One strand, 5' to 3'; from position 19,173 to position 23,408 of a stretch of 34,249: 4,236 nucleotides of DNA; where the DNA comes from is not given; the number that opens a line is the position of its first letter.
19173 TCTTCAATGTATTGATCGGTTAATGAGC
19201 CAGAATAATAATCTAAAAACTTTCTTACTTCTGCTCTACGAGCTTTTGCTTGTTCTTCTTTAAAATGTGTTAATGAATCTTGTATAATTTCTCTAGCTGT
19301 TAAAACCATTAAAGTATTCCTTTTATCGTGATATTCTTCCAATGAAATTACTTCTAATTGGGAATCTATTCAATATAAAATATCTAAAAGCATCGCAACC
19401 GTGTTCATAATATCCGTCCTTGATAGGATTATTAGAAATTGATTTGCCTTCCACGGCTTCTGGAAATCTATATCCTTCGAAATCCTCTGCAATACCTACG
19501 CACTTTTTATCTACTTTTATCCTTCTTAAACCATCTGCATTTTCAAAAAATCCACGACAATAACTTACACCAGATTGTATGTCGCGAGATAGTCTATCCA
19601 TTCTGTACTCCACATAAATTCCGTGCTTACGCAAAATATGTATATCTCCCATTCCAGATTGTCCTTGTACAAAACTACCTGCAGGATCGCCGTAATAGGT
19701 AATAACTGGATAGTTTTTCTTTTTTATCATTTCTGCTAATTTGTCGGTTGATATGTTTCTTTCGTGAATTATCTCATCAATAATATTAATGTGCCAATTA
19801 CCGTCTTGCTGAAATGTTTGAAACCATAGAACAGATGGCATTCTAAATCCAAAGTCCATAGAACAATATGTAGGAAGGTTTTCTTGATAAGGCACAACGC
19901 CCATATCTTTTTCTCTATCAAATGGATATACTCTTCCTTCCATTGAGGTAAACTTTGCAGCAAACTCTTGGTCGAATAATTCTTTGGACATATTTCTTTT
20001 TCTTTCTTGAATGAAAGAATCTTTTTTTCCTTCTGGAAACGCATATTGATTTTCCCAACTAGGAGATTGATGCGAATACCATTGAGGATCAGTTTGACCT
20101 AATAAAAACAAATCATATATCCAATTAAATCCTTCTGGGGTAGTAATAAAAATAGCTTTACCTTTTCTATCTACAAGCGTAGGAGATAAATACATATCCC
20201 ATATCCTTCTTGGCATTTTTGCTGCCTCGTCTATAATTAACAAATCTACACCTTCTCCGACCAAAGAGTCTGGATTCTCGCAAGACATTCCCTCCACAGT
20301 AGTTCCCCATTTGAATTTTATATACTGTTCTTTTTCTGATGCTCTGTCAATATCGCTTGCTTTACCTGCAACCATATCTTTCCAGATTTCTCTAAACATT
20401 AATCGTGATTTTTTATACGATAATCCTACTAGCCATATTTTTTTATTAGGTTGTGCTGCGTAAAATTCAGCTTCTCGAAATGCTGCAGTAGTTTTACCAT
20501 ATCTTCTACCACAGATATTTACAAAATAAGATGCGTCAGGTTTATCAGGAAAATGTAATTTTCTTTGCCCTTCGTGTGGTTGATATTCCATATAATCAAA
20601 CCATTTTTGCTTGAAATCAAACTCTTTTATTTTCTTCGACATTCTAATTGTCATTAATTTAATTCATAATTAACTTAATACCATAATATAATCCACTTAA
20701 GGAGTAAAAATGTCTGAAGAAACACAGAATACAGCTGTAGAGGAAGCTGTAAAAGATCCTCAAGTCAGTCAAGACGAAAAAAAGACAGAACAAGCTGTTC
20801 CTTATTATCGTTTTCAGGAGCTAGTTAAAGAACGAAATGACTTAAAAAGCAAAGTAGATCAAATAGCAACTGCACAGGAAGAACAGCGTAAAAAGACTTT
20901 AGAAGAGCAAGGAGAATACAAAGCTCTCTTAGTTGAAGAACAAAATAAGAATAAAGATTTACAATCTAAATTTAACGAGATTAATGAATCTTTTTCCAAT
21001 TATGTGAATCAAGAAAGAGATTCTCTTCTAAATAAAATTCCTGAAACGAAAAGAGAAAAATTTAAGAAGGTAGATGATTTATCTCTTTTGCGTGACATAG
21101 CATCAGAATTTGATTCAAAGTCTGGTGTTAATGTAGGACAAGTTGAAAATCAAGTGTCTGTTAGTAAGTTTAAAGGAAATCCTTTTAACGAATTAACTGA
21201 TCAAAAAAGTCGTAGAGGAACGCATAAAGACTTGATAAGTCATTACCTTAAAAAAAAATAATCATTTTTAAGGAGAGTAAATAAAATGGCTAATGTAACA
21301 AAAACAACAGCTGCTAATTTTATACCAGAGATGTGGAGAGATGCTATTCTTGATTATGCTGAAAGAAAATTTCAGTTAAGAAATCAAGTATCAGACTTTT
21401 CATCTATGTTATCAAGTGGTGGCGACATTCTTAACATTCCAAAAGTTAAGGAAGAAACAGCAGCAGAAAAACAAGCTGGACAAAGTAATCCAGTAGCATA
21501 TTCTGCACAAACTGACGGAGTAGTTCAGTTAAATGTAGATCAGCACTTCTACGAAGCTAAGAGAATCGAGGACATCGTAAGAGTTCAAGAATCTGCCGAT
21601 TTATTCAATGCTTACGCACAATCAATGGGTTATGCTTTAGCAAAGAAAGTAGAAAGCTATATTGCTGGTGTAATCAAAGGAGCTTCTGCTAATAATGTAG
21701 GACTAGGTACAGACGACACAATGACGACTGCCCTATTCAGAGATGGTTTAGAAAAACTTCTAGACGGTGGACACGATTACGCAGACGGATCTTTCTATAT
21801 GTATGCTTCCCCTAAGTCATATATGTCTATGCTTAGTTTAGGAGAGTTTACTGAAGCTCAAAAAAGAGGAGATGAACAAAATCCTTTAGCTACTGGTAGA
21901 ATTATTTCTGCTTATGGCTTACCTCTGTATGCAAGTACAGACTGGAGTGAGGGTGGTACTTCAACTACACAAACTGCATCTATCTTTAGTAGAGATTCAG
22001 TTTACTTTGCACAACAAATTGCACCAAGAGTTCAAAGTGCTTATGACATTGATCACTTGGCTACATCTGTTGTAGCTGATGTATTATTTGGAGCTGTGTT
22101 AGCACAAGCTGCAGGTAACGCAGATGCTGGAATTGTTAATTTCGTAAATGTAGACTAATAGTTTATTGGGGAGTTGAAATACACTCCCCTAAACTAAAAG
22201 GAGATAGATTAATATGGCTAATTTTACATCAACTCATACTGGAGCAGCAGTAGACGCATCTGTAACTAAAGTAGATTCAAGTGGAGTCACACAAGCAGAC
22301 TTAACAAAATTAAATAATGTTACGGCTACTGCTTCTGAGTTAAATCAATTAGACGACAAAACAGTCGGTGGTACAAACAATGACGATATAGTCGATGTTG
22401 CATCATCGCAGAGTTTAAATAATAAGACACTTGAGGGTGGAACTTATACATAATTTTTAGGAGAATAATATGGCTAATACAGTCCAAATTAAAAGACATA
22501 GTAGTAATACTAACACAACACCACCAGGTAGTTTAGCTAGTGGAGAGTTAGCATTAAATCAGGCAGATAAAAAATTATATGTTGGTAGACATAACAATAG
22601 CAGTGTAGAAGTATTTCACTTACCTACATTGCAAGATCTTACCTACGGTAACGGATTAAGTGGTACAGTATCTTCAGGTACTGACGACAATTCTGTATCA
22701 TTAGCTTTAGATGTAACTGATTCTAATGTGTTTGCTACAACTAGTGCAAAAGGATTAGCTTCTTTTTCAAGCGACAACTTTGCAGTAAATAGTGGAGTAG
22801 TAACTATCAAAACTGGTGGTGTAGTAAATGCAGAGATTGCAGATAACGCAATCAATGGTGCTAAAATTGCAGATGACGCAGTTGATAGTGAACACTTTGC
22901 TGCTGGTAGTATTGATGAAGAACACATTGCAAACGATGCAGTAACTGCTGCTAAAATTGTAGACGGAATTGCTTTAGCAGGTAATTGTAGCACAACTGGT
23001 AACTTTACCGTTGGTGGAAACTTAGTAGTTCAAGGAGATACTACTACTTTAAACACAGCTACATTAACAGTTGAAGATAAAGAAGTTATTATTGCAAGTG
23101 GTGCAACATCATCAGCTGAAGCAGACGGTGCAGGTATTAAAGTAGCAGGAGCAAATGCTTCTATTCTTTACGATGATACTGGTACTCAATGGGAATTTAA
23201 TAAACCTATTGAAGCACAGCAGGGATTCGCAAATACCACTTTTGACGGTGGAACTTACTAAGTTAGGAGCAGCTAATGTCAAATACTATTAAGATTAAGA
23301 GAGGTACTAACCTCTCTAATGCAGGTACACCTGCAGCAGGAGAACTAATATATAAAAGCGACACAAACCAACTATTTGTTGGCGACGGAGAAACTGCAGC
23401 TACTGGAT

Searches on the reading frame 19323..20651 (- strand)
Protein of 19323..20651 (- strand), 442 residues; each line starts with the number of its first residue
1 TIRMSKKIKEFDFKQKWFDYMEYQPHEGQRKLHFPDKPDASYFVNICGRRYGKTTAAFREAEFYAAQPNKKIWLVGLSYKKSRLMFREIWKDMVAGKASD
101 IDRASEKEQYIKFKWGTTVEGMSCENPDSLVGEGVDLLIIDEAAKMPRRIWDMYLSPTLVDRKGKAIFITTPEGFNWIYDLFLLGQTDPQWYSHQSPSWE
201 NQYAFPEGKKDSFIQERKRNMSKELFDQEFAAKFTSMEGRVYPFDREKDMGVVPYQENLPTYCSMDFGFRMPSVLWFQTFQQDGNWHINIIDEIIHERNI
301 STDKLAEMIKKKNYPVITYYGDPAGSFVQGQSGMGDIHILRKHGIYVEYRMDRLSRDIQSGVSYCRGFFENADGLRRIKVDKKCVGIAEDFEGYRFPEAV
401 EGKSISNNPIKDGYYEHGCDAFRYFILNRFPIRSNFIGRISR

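Call 14: search_protein_families(library=phrogs, proteins=[window:19323-20651:-], max_evalue=0.001)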
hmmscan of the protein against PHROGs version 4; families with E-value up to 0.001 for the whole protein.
window:19323-20651:- (442 aa): 5 families
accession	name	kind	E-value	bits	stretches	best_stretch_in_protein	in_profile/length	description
phrog_2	-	head and packaging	1.7e-42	147.1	1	22-435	263-599/807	terminase large subunit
phrog_10250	-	head and packaging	9.3e-21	75.6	1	219-436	3-222/228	terminase large subunit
phrog_5653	-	head and packaging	1.5e-15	58.4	1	233-430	2-181/199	terminase large subunit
phrog_7579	-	head and packaging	1e-14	55.4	1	21-237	1-216/239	terminase large subunit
phrog_6672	-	head and packaging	5.1e-08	33.6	1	290-431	9-131/145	terminase large subunit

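Call 39: search_dna_similar(query=window:19323-20651:-, collection=phages, mode=protein, max_evalue=0.00001, max_rows=12)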
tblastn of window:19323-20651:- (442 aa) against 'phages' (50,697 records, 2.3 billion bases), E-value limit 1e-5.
Records with a match: 1442; places in all: 1442; records where one place covers at least 80% of the query: 1282.
Best place of each record, by identity: <60% 1442.
By first word of the organism name: Vibrio 416; Salmonella 279; Escherichia 201; Klebsiella 98; Mycobacterium 72; Pseudomonas 52; Gordonia 46; Microbacterium 38; Pelagibacter 28; Phage 13; and 56 more.
By host as written in the record: - 382; Escherichia coli 80; Mycobacterium smegmatis mc2 155 44; Salmonella enterica subsp. enterica serovar Enteritidis PT1 39; Vibrio harveyi BAA-1116 36; Klebsiella pneumoniae 28; Microbacterium foliorum NRRL B-24224 26; Gordonia rubripertincta NRRL B-16540 26; and 316 more.
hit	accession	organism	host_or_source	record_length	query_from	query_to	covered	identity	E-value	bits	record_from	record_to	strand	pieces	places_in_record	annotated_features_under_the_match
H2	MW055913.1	Arthrobacter phage Wollypog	Arthrobacter globiformis B-2979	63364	16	442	97%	30.3%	5e-44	170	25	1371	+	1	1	1: terminase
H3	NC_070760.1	Arthrobacter phage Wollypog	Arthrobacter globiformis B-2979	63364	16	442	97%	30.3%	5e-44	170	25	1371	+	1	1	1: terminase large subunit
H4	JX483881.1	Rhizobium phage RHEph10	Rhizobium etli CFN42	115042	15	441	97%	29.4%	2e-42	166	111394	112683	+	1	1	putative terminase protein large subunit | hypothetical protein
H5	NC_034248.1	Rhizobium phage RHEph10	Rhizobium etli CFN42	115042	15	441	97%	29.4%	2e-42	166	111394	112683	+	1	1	terminase large subunit | DNA binding domain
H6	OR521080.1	Microbacterium phage Huwbert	Microbacterium foliorum NRRL B-24224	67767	14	425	93%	30.0%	5e-37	150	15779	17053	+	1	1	35: terminase large subunit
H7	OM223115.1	Pseudomonas phage hairong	Pseudomonas syringae pv. actinidiae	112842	40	438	90%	30.9%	5e-45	173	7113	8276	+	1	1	large terminase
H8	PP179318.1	Pseudomonas phage Nican01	Pseudomonas syringae CC0094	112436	39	433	89%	30.8%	3e-41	162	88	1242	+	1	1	large terminase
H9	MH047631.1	Microbacterium phage Triscuit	Microbacterium foliorum NRRL B-24224 SEA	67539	14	425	93%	29.3%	2e-35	145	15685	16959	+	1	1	34: terminase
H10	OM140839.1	Pseudomonas phage ZY21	Pseudomonas syringae pv. actinidiae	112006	39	433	89%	30.5%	6e-41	161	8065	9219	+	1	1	large terminase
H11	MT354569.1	Pseudomonas phage phiK7B1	Pseudomonas syringae pv. actinidiae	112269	39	433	89%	30.5%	8e-41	161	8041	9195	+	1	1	large terminase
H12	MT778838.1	Rhizobium phage V1VFA-S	-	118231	44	441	90%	30.2%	4e-44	171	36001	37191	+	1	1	putative terminase large subunit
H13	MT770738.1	Rhizobium phage B1VFA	Rhizobium leguminosarum VF39SM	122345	44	441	90%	30.2%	5e-44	171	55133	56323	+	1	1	putative terminase large subunit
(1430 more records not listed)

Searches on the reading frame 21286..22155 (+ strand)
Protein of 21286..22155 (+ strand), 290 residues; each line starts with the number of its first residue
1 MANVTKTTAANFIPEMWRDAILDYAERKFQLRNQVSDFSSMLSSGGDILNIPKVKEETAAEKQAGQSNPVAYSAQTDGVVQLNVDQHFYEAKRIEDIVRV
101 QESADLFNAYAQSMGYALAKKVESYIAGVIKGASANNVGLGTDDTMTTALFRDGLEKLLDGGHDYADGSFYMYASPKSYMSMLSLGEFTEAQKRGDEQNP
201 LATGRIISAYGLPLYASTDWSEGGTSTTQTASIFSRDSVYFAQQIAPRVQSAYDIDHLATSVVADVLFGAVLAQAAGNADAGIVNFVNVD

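Call 13: search_protein_families(library=phrogs, proteins=[window:21286-22155:+], max_evalue=0.001)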
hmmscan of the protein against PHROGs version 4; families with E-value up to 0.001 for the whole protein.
window:21286-22155:+ (290 aa): 3 families
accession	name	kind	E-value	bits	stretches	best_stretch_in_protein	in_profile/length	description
phrog_267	-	head and packaging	7.7e-27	95.5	1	3-270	27-312/410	major head protein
phrog_283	-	head and packaging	1.7e-08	35.3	1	8-225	4-224/385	major head protein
phrog_544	-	head and packaging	0.00093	19.7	0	103-274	101-264/282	major head protein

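Call 40: search_dna_similar(query=window:21286-22155:+, collection=phages, mode=protein, max_evalue=0.001, max_rows=12)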
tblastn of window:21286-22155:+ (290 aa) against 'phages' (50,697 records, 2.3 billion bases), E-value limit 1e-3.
Records with a match: 217; places in all: 217; records where one place covers at least 80% of the query: 3.
Best place of each record, by identity: <60% 217.
By first word of the organism name: Mycobacterium 197; Leptolyngbya 4; Phormidium 4; Gordonia 2; Anabaena 2; Cyanophage 2; Microcystis 1; Mastigocladus 1; Arthronema 1; Plectonema 1; and 2 more.
By host as written in the record: Mycobacterium smegmatis mc2 155 134; Mycobacterium smegmatis mc#155 30; Mycobacterium smegmatis mc2155 9; Mycobacterium smegmatius mc2 155 4; Mycobacterium smegmatis 3; Rhodococcus erythropolis RIA 643 2; Anabaena variabilis 2; Phormidium foveolarum 2; and 22 more.
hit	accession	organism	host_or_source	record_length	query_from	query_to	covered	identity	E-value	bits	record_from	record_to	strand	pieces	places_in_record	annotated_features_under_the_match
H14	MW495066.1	Microcystis phage MaAM05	Microcystis sp. SG03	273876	10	277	92%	25.7%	1e-13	77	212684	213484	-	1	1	hypothetical protein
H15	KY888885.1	Mastigocladus phage CHP58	Mastigocladus sp.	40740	4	232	79%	24.3%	1e-11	71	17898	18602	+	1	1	record has no annotation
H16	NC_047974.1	Gordonia phage Jace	Rhodococcus erythropolis RIA 643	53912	11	245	81%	21.9%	1e-4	49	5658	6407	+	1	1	6: major capsid protein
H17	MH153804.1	Gordonia phage Jace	Rhodococcus erythropolis RIA 643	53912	11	245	81%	21.9%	1e-4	49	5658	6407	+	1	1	6: major capsid protein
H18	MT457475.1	Arthronema virus TR020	Arthronema africanum strain 1980/01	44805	12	218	71%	24.1%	1e-6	56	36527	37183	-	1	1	capsid protein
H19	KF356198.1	Anabaena phage A-4L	Anabaena variabilis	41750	4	218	74%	23.2%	9e-7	56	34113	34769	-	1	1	major capsid protein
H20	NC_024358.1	Anabaena phage A-4L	Anabaena variabilis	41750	4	218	74%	23.2%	9e-7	56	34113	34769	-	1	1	major head protein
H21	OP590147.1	Leptolyngbya phage LPP-2, strain SPI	Leptolyngbya boryana IU 594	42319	12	218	71%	24.0%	9e-8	59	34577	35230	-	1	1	major capsid protein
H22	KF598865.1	Cyanophage PP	Phormidium foveolarum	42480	12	218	71%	24.0%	9e-8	59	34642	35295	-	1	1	capsid protein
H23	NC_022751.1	Cyanophage PP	Phormidium foveolarum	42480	12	218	71%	24.0%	9e-8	59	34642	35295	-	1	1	major head protein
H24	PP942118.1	Plectonema phage PP-DH22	Leptolyngbya boryana FACHB-402 ...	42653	12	218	71%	24.0%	9e-8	59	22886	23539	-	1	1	record has no annotation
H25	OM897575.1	Leptolyngbya phage Lbo240-yong1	Leptolyngbya boryana FACHB-240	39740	12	212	69%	24.6%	1e-6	56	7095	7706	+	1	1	major capsid protein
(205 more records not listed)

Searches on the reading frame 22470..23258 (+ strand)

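Call 13: search_protein_families(library=phrogs, proteins=[window:22470-23258:+], max_evalue=0.001)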
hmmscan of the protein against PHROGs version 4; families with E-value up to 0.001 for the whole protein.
window:22470-23258:+ (263 aa): 5 families
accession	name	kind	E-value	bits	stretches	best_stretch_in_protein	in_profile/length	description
phrog_13518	-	unknown function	9.3e-14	51.4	1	40-221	181-336/1230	-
phrog_892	-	tail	3.3e-10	40.2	1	83-179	314-410/782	tail fiber protein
phrog_36132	-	unknown function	4.6e-09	37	1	163-250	71-164/338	-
phrog_15769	-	unknown function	1.9e-08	34.5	1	33-222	162-359/560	-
phrog_697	-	head and packaging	8.4e-08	30.9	1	153-220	1231-1297/2079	structural protein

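Call 63: search_protein_families(library=ncbifam, proteins=[window:22470-23258:+], max_evalue=0.1)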
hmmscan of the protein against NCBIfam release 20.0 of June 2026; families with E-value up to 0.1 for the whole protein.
window:22470-23258:+ (263 aa): 0 families
